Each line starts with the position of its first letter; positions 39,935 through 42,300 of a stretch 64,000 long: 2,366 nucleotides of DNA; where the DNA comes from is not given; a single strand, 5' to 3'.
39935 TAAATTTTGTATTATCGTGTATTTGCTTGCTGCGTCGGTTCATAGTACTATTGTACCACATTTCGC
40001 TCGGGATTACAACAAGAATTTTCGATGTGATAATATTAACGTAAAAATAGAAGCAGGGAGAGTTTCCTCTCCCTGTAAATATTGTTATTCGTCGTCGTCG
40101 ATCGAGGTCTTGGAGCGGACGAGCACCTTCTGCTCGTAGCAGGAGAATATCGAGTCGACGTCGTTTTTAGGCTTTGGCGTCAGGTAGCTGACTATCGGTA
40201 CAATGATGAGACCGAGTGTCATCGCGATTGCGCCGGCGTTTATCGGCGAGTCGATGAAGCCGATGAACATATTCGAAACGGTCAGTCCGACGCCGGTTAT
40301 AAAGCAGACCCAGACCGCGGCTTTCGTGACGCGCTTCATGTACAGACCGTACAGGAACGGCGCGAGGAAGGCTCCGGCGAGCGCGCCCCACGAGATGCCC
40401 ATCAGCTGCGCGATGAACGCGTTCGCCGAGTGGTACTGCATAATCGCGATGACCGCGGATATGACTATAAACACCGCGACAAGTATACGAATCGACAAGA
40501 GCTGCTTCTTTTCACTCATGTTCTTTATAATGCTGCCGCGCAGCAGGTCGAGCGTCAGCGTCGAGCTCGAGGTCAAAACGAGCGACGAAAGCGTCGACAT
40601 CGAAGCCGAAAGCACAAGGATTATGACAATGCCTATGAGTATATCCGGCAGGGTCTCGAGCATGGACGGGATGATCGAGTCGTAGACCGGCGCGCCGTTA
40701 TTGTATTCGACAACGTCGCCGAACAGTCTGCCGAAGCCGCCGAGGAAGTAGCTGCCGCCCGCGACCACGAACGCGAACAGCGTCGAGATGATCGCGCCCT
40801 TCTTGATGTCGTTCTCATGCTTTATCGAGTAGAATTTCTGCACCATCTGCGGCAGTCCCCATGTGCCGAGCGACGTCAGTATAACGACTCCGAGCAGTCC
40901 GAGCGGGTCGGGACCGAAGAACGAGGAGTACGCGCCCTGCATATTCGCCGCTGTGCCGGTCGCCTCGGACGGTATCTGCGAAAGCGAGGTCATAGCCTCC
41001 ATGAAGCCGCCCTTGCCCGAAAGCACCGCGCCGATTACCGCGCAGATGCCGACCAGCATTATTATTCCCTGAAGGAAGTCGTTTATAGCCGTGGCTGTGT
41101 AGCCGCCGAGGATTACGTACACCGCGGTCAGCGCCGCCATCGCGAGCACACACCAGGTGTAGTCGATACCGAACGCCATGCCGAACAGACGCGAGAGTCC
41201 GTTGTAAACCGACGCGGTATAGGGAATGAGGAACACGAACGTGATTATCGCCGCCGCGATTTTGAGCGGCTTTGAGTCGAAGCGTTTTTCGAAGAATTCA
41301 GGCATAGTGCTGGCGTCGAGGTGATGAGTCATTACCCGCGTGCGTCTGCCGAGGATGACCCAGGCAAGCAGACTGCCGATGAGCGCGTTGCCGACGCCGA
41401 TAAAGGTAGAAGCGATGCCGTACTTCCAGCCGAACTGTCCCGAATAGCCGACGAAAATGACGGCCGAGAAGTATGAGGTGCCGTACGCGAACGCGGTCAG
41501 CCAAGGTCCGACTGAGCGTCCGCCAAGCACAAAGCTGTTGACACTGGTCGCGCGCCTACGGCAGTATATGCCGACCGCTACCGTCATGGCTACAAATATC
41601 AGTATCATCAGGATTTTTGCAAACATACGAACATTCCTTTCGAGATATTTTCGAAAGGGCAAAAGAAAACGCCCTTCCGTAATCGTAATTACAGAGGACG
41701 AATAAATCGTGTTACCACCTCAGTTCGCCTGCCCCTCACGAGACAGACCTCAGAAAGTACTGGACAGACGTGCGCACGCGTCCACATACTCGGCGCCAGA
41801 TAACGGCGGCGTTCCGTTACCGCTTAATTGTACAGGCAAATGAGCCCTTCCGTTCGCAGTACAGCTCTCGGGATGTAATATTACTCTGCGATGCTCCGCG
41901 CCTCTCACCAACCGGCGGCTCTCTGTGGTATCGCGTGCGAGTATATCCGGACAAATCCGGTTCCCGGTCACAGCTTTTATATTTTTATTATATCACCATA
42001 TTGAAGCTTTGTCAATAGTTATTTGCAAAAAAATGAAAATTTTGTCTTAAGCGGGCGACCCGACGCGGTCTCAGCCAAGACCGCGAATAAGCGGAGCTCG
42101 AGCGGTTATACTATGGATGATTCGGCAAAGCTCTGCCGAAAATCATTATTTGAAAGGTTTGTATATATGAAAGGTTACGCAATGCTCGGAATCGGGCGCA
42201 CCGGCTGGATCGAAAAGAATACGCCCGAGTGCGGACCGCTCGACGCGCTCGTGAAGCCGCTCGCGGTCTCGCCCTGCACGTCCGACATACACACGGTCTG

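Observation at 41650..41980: T-box leader controlling a sodium:solute symporter; the specifier is possibly UAC (Tyr)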

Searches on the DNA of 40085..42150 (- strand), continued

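Call 27: search_rna_families(sources=[L081, L082, L084, L086, L087, L088, L089, L090], threshold=evalue, max_evalue=0.001, show_alignments=8)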
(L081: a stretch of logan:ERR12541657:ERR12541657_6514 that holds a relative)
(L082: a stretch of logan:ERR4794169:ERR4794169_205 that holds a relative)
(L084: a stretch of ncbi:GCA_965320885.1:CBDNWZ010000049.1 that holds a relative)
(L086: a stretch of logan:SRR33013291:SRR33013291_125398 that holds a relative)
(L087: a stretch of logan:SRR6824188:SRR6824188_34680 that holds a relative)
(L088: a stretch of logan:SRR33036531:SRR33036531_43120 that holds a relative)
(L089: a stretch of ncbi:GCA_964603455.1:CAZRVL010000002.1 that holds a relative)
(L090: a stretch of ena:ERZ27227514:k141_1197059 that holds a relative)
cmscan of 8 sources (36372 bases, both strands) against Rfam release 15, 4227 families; matches with E-value up to 0.001: 8.
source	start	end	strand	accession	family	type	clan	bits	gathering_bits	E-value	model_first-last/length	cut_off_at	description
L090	1146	1427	+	RF00230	T-box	Cis-reg; leader;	-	76.3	93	5.6e-15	1-219/219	no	T-box leader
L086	1159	1442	+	RF00230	T-box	Cis-reg; leader;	-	68.4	93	5.9e-13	1-219/219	no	T-box leader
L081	1140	1440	+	RF00230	T-box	Cis-reg; leader;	-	58.7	93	1.8e-10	1-219/219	no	T-box leader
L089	1120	1408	+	RF00230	T-box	Cis-reg; leader;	-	58.5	93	2.1e-10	1-219/219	no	T-box leader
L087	1070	1391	+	RF00230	T-box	Cis-reg; leader;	-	55.2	93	1.5e-09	1-219/219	no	T-box leader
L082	1123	1425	+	RF00230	T-box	Cis-reg; leader;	-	54.7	93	2e-09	1-219/219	no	T-box leader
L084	1150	1451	+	RF00230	T-box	Cis-reg; leader;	-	52.5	93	7.4e-09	1-219/219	no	T-box leader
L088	1137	1425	+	RF00230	T-box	Cis-reg; leader;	-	52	93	1e-08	1-219/219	no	T-box leader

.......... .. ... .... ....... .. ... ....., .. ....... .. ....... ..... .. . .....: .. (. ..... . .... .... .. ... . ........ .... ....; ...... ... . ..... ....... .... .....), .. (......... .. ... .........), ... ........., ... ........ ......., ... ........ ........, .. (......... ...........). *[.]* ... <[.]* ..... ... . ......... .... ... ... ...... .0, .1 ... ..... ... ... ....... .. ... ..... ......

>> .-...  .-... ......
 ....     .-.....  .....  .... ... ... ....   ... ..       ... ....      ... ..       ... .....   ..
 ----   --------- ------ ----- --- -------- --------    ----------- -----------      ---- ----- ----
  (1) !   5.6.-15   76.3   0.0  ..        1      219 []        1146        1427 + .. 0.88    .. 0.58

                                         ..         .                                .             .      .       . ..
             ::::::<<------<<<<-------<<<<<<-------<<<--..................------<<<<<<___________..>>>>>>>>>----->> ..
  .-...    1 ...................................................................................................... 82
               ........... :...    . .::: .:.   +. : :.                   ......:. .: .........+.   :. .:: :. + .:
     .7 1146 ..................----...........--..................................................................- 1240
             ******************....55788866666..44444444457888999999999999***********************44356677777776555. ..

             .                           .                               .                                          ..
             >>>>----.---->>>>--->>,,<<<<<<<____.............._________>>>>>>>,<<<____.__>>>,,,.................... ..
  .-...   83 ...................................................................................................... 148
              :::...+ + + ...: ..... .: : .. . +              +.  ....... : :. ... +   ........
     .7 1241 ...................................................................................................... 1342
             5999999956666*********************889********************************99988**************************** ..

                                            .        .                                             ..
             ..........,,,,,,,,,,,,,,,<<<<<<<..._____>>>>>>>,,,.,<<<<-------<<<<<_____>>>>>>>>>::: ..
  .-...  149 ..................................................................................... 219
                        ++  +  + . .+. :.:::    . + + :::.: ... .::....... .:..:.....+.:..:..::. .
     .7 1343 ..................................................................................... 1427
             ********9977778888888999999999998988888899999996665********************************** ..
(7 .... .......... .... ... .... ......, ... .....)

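Call 49: build_rna_model(alignment_id=A2, structure=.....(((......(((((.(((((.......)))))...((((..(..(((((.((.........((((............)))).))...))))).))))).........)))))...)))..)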
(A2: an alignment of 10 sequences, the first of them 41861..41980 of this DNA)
Model R1 built from alignment A2 (10 sequences, 125 columns); structure: as given.
model positions 117; base pairs 29; branch points 1; effective number of sequences 1.18; information 0.59 bits per position. Calibrated on 0.2 Mb of random sequence (short: E-values are rough).
structure used (alignment columns):
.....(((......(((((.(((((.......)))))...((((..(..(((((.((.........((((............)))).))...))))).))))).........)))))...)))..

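Call 50: search_with_rna_model(model_id=R1, sources=[window, L001, L002, L003, L004, L005, L006, L007, L008, L009, L010, L011, L012, L013, L014, L015, L016, L017, L018, L019, L020, L021, L022, L023, L024, L025, L026, L027, L028, L029, L030, L031, L032, L033, L034, L035, L036, L037, L038, L039, L040, L041, L042, L043, L044, L045, L046, L047, L048, L049, L050, L051, L052, L053, L054, L055, L056, L057, L058, L059, L060, L061, L062, L063, L064, L065, L066, L067, L068, L069, L070, L071, L072, L073, L074, L075, L076, L077, L078, L079, L080, L081, L082, L083, L084, L085, L086, L087, L088, L089, L090], max_evalue=1, show_alignments=0)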
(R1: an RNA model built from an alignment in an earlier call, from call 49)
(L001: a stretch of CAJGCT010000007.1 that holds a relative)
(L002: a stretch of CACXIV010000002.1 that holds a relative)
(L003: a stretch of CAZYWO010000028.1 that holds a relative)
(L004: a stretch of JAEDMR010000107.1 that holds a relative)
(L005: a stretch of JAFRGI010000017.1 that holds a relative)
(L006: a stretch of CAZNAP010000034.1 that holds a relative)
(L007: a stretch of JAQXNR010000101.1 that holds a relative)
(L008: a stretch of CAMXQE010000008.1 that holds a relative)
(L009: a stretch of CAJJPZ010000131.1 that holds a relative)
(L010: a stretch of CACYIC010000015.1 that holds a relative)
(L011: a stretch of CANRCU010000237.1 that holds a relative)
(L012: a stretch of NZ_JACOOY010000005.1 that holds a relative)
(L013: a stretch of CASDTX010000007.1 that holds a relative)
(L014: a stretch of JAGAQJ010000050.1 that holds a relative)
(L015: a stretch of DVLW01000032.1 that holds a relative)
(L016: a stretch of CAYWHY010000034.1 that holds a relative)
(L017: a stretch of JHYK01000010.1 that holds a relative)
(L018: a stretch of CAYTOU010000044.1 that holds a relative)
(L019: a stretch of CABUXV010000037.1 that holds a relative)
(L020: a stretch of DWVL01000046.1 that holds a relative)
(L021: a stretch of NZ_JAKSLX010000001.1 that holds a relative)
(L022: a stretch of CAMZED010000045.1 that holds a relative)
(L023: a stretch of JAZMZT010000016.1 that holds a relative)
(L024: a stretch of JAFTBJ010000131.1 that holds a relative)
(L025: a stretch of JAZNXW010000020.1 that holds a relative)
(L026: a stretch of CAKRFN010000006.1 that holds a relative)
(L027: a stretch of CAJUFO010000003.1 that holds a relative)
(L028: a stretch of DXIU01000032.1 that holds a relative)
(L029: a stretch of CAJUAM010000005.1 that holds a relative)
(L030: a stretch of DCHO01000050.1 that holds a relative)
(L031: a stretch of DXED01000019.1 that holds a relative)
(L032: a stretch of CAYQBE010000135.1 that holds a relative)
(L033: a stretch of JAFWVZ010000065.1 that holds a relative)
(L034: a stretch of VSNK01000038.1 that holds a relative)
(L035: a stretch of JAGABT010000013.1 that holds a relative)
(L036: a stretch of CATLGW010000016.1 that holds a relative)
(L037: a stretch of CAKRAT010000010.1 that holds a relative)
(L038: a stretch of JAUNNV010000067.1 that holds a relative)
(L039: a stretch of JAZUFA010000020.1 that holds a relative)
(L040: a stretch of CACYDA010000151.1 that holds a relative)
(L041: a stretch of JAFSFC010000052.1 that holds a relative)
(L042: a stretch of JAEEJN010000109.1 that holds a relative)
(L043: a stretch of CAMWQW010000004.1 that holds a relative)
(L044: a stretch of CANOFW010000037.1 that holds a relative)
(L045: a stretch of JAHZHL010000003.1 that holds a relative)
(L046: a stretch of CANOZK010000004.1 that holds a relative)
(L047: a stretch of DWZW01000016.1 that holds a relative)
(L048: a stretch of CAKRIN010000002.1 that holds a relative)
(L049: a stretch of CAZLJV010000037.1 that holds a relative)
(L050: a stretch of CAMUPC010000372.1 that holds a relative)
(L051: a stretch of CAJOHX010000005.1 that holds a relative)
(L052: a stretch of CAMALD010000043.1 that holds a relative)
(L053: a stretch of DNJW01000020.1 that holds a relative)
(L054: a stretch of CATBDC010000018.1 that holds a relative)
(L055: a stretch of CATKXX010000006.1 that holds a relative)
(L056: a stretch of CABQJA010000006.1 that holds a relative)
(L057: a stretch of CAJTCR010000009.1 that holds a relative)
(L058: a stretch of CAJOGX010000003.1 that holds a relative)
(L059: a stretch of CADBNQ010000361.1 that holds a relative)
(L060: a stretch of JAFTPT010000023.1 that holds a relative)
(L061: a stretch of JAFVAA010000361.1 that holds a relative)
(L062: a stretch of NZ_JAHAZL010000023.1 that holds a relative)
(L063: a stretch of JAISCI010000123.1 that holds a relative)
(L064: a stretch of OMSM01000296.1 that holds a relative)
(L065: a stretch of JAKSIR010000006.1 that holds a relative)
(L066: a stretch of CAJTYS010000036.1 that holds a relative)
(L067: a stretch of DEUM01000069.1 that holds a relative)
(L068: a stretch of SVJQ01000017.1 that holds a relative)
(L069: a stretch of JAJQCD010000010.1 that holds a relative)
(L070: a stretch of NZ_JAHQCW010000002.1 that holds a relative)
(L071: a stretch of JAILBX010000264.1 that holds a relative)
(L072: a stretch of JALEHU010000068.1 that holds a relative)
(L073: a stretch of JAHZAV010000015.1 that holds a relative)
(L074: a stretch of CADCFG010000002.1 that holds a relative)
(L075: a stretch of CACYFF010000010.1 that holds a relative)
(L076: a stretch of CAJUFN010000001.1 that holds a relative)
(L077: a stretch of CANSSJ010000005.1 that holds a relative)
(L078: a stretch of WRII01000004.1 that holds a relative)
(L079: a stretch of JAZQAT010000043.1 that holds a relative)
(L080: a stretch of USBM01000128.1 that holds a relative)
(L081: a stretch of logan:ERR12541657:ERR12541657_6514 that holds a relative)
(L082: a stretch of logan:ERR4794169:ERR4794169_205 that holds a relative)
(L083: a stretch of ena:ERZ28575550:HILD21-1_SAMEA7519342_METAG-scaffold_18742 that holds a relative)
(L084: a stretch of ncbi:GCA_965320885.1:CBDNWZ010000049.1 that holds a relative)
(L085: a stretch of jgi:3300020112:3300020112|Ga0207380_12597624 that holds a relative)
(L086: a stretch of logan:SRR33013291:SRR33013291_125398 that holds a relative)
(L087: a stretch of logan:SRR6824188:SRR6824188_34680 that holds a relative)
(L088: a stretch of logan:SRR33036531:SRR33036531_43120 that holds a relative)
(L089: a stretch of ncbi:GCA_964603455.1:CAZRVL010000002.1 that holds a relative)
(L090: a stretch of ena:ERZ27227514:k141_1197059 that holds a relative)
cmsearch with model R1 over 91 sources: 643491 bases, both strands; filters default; matches with E-value up to 1: 19.
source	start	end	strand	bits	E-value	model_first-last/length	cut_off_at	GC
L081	1140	1257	+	131.9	1.3e-30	1-117/117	no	0.57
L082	1123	1239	+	128.3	1.1e-29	1-117/117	no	0.59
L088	1137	1252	+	127.5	1.8e-29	1-117/117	no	0.53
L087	1070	1183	+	125.3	6.3e-29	1-117/117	no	0.55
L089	1120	1233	+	123.2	2.2e-28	1-117/117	no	0.55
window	41861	41980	-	121.3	6.8e-28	1-117/117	no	0.55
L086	1153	1266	+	109.9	5.5e-25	1-117/117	no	0.54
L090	1146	1265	+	107.9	1.8e-24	1-117/117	no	0.62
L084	1150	1270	+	105.3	8.5e-24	1-117/117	no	0.59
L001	2683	2799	+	102.6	4.1e-23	1-117/117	no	0.56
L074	2687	2795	+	60.8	2.1e-12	1-117/117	no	0.62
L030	2618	2722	+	57.9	1.2e-11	1-117/117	no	0.59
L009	2343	2449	+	57.8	1.3e-11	1-117/117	no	0.47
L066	2331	2436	+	56.1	3.3e-11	1-117/117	no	0.51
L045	2542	2648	+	55.8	4.1e-11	1-117/117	no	0.57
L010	927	1033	+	55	6.7e-11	1-117/117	no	0.59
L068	1608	1714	+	49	2.2e-09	1-117/117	no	0.52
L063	2686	2795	+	46.2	1.1e-08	1-117/117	no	0.58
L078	2517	2662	+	43.7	5.1e-08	1-117/117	no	0.58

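Call 73: search_rna_families(sources=[L002, L005, L008, L016, L006, L062, L021, L010], threshold=evalue, max_evalue=0.01)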
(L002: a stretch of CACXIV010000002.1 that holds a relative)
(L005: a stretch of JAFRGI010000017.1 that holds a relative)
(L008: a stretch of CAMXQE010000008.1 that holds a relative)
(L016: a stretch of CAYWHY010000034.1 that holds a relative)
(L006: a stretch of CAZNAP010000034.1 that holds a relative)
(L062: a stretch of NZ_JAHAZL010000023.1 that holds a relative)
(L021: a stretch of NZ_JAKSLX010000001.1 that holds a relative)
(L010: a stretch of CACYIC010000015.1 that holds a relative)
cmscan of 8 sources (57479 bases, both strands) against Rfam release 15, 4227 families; matches with E-value up to 0.01: 3.
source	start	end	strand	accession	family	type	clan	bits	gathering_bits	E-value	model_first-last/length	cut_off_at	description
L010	927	1147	+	RF00230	T-box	Cis-reg; leader;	-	109.4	93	2.5e-23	1-219/219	no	T-box leader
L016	6429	6499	+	RF02728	HrrF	Gene; sRNA;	-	38.9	77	0.0028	1-116/116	no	Haemophilus regulatory RNA responsive to iron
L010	6769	6914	-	RF04198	MIR8670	Gene; miRNA;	-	35.4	150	0.0044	1-142/142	no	MIR8670 microRNA precursor family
